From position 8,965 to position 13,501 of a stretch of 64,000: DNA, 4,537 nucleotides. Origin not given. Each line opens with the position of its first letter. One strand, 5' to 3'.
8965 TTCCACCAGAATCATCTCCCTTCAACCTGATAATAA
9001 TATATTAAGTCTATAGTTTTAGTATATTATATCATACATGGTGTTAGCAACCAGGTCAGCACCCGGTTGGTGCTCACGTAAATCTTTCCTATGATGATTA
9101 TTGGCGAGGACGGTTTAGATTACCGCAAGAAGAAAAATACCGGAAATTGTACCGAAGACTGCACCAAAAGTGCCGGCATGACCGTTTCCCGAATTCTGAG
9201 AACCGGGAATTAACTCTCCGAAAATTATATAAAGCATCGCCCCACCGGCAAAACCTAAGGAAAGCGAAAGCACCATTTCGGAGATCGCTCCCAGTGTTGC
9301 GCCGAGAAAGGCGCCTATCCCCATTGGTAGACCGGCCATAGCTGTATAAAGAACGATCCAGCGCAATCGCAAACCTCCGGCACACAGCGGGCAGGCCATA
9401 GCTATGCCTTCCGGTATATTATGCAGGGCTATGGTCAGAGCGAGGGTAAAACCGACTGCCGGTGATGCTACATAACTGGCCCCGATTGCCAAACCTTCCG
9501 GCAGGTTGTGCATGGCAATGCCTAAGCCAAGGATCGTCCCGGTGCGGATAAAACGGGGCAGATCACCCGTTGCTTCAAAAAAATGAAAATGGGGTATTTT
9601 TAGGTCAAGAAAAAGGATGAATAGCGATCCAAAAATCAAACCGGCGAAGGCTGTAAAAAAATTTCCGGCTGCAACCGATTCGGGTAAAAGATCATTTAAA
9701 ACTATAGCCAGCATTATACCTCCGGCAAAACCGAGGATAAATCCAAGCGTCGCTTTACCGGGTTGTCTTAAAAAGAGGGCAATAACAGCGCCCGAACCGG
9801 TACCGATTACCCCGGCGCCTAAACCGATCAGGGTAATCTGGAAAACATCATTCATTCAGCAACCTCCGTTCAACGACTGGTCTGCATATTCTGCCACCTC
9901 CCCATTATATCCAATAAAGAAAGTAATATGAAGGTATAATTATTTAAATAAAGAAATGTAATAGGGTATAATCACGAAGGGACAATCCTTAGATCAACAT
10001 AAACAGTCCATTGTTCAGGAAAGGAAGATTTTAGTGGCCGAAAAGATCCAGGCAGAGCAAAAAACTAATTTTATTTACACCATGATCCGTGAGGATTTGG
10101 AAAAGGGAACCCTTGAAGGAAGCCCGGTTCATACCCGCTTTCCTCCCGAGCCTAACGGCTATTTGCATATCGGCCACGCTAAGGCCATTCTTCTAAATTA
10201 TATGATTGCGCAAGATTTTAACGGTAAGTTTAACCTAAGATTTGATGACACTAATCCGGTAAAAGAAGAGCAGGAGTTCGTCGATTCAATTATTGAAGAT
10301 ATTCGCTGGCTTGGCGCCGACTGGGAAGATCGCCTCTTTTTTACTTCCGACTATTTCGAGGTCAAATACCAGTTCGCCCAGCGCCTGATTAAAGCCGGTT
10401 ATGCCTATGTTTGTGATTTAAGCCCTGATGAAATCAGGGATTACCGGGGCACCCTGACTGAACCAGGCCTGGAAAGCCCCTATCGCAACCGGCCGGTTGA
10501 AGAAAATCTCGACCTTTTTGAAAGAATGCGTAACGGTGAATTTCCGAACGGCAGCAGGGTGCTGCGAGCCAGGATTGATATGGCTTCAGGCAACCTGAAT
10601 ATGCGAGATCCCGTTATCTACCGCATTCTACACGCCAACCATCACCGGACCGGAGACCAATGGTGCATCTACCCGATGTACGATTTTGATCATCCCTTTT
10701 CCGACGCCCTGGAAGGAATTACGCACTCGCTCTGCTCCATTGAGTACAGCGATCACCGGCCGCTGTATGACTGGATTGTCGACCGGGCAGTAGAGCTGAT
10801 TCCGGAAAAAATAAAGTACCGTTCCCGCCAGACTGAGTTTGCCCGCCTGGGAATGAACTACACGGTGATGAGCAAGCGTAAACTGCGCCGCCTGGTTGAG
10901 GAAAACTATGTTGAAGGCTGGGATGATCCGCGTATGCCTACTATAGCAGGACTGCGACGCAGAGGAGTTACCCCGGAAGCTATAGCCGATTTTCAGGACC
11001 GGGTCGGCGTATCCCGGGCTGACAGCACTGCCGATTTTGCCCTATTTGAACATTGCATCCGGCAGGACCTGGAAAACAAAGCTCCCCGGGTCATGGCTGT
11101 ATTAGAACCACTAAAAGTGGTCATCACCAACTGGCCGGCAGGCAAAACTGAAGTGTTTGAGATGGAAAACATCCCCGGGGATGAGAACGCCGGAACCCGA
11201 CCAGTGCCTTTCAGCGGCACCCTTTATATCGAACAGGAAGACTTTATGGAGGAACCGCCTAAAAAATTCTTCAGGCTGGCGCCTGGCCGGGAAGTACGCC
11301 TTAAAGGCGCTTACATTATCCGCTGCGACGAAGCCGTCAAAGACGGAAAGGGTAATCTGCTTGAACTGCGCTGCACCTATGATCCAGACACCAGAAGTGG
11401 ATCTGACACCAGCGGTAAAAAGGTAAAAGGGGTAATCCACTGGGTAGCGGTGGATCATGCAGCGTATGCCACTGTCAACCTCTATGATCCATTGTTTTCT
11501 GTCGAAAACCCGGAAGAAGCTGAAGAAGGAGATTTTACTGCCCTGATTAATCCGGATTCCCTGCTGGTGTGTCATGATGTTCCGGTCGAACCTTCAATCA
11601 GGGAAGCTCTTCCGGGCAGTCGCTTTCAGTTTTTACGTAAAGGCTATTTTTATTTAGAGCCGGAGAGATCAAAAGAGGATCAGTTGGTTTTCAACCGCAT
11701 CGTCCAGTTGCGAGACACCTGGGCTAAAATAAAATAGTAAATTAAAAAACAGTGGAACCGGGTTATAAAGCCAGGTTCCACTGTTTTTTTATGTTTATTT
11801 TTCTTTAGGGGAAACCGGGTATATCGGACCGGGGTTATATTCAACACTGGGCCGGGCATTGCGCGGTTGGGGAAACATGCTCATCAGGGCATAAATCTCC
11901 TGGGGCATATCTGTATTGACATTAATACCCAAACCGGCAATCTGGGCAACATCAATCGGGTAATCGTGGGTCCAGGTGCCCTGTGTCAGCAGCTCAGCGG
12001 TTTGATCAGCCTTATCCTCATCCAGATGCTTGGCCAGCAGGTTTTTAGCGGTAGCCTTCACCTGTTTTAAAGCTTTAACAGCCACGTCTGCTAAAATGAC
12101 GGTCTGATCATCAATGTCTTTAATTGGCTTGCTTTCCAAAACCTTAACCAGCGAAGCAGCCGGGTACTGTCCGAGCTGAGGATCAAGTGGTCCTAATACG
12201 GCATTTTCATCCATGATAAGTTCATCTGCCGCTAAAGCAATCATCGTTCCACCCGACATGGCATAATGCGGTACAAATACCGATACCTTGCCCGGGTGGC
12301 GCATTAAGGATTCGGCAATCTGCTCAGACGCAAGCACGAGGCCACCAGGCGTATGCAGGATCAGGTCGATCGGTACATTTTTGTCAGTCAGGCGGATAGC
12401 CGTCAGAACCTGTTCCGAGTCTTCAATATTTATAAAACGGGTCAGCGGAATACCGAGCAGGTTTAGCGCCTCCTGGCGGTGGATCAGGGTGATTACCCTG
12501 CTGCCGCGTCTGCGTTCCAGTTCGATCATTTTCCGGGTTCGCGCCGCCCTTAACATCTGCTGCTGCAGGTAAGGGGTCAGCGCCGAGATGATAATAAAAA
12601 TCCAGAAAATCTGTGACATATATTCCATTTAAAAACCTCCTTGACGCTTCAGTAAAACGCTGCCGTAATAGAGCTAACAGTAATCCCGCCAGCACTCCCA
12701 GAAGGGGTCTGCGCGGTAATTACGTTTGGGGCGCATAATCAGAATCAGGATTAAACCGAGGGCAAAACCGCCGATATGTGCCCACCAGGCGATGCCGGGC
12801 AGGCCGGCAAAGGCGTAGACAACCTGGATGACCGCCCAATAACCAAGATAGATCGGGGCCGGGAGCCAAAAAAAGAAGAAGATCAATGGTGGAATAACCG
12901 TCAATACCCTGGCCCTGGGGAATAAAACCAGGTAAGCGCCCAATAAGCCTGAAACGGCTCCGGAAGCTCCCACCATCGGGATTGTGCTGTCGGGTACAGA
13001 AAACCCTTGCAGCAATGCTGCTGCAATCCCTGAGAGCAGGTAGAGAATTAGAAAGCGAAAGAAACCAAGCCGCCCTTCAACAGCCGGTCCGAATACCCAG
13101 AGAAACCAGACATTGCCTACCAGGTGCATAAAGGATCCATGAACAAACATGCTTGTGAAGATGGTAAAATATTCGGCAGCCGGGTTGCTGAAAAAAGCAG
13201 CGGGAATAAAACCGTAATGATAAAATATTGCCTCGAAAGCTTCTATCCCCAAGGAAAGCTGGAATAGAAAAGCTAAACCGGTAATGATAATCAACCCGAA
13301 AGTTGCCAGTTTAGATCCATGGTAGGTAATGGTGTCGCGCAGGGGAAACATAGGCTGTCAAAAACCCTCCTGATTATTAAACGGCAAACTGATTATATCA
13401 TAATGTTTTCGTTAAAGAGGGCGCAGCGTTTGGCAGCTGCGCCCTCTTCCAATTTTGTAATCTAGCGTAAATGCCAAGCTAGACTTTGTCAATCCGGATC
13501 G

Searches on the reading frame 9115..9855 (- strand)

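Call 24: search_protein_families(library=ncbifam, proteins=[window:9115-9855:-], max_evalue=1e-20)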
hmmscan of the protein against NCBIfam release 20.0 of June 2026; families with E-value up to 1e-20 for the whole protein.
window:9115-9855:- (246 aa): 1 family
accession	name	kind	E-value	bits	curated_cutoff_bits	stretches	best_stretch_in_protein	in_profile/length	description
NF003243.0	PRK04201.1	equivalog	3.2e-39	134.8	252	1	7-236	8-255/266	zinc transporter ZupT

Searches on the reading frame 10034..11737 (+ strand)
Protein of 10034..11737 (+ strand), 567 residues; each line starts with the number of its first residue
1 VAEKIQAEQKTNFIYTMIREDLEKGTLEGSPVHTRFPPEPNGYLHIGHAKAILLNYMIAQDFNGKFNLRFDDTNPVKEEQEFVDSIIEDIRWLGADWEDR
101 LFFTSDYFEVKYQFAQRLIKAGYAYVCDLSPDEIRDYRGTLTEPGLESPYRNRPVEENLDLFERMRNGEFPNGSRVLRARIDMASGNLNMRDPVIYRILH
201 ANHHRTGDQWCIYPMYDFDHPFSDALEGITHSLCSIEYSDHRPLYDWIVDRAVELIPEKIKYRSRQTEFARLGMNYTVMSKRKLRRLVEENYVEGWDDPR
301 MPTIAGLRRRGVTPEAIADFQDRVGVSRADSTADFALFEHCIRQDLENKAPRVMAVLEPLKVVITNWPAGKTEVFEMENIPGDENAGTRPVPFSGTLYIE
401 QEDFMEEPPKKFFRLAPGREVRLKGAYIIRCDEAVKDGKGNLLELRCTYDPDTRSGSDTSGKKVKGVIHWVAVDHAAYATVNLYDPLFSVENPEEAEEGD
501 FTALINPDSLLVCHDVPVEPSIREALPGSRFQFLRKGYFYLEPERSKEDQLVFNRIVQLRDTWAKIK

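Call 25: search_protein_families(library=ncbifam, proteins=[window:10034-11737:+], max_evalue=1e-20)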
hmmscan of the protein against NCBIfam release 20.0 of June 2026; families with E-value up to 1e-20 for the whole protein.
window:10034-11737:+ (567 aa): 5 families
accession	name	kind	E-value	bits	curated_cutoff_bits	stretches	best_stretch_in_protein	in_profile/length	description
NF011291.0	PRK14703.1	equivalog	8.4e-262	870.8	681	1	4-565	6-558/769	glutamine--tRNA ligase/YqeY domain fusion protein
TIGR00440.1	glnS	equivalog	1.9e-210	700.2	425.8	1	32-565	1-524/524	glutamine--tRNA ligase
TIGR00463.1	gltX_arch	equivalog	1.1e-104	350.9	401.75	1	30-405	92-454/560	glutamate--tRNA ligase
NF003169.0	PRK04156.1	equivalog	1.7e-91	307.6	516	1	29-485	99-521/567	glutamate--tRNA ligase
TIGR00464.1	gltX_bact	equivalog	2.6e-25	89.2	289.95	1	32-154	2-124/470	glutamate--tRNA ligase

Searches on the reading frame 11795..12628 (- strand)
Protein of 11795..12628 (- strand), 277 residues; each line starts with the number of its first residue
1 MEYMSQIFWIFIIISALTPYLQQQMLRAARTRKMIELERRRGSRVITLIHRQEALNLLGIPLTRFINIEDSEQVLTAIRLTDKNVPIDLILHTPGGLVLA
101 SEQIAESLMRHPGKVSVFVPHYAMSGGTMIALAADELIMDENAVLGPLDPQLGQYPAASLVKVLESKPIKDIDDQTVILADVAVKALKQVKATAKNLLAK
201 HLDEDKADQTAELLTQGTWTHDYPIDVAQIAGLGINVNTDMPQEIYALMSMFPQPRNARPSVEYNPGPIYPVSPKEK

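Call 12: search_protein_families(library=ncbifam, proteins=[window:11795-12628:-], max_evalue=0.00001)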
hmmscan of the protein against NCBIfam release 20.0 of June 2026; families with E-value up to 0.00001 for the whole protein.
window:11795-12628:- (277 aa): 4 families
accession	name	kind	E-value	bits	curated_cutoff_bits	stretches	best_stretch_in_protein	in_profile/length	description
NF047768.1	Clp_like_SDH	equivalog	2.6e-125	417.1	250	1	7-266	1-260/260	SDH family Clp fold serine proteinase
NF045542.1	Clp_rel_HeadMat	equivalog_domain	1.5e-12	47.8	120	1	73-145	22-95/165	head maturation protease, ClpP-related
NF045540.1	scaf_prot_MCP1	exception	4.8e-09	35.5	475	1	72-145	18-91/652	ClpP-like prohead protease/major capsid protein fusion protein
TIGR00706.1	SppA_dom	equivalog_domain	2.7e-07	30.4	155.45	1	67-147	15-97/208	signal peptide peptidase SppA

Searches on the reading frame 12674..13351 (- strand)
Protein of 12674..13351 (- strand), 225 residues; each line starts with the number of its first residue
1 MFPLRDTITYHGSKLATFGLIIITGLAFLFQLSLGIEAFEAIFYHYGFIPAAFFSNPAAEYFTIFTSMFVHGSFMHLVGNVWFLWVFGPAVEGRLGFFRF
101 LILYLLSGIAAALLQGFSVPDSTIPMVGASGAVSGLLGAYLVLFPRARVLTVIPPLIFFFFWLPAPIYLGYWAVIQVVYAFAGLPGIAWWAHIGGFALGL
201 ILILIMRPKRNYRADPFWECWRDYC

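Call 12: search_protein_families(library=ncbifam, proteins=[window:12674-13351:-], max_evalue=0.00001)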
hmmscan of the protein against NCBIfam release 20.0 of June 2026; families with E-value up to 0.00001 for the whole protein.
window:12674-13351:- (225 aa): 1 family
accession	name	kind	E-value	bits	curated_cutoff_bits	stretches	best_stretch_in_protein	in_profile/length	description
TIGR04239.1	rhombo_GlpG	equivalog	3.9e-09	36.6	250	1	21-204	101-266/271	rhomboid family intramembrane serine protease GlpG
